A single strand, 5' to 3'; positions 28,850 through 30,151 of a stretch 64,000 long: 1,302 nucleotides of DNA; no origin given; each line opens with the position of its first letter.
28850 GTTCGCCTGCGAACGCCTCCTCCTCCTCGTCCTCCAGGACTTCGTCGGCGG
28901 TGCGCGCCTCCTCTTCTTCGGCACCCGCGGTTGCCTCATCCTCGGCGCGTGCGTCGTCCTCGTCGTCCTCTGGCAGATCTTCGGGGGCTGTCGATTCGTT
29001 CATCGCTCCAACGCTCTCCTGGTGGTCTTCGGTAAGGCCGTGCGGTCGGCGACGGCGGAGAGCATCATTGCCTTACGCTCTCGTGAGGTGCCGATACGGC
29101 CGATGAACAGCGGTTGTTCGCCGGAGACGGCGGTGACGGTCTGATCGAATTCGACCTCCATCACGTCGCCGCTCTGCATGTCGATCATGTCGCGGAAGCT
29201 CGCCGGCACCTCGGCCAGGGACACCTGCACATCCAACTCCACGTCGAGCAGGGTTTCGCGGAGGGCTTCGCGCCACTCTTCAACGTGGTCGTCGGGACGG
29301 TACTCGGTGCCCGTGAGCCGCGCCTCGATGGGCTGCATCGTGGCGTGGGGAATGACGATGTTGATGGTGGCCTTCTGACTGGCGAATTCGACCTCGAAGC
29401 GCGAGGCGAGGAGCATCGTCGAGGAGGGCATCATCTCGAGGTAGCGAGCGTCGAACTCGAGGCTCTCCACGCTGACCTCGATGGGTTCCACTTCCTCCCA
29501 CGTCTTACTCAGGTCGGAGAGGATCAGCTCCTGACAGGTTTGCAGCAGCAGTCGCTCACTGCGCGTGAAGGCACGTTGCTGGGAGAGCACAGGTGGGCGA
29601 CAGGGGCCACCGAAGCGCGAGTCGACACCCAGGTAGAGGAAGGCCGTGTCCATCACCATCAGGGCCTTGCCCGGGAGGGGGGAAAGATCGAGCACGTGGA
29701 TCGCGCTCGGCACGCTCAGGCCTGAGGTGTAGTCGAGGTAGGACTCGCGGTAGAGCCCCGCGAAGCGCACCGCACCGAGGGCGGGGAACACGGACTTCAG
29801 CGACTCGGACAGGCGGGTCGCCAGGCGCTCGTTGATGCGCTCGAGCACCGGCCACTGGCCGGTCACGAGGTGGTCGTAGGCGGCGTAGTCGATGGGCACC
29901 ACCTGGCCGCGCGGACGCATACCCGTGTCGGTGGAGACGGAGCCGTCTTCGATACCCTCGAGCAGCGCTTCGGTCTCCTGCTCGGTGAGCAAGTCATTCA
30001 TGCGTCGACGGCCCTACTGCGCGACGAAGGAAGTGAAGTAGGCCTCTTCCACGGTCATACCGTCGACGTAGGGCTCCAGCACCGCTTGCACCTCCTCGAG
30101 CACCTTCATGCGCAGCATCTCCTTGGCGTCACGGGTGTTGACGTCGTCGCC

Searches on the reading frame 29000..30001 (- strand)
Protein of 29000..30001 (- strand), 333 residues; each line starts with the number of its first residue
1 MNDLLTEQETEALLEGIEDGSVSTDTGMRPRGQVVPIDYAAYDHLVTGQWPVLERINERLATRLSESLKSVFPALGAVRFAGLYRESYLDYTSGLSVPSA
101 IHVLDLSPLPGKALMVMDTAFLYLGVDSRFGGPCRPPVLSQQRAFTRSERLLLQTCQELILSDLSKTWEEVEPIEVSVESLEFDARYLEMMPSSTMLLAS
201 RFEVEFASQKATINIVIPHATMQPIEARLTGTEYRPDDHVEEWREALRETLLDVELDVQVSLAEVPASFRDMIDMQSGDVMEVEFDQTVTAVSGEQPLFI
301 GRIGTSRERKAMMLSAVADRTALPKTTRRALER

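Call 56: find_related_loci(query=window:29000-30001:-, collection=metagenome_contigs, flank=10000)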
Query window:29000-30001:- (333 aa) in metagenome_contigs; peptide patterns used: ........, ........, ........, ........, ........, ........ (x = any residue, [..] = any of these).
50 stretches matched a pattern; 1 encode a relative of the query (tblastn E <= 1e-3); 1 distinct loci.
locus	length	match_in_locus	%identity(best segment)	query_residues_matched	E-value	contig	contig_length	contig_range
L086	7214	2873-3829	84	1-319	0e+0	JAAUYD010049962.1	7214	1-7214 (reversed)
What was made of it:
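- Tried and rejected: A scan with FliM found only one further relative (call 56).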
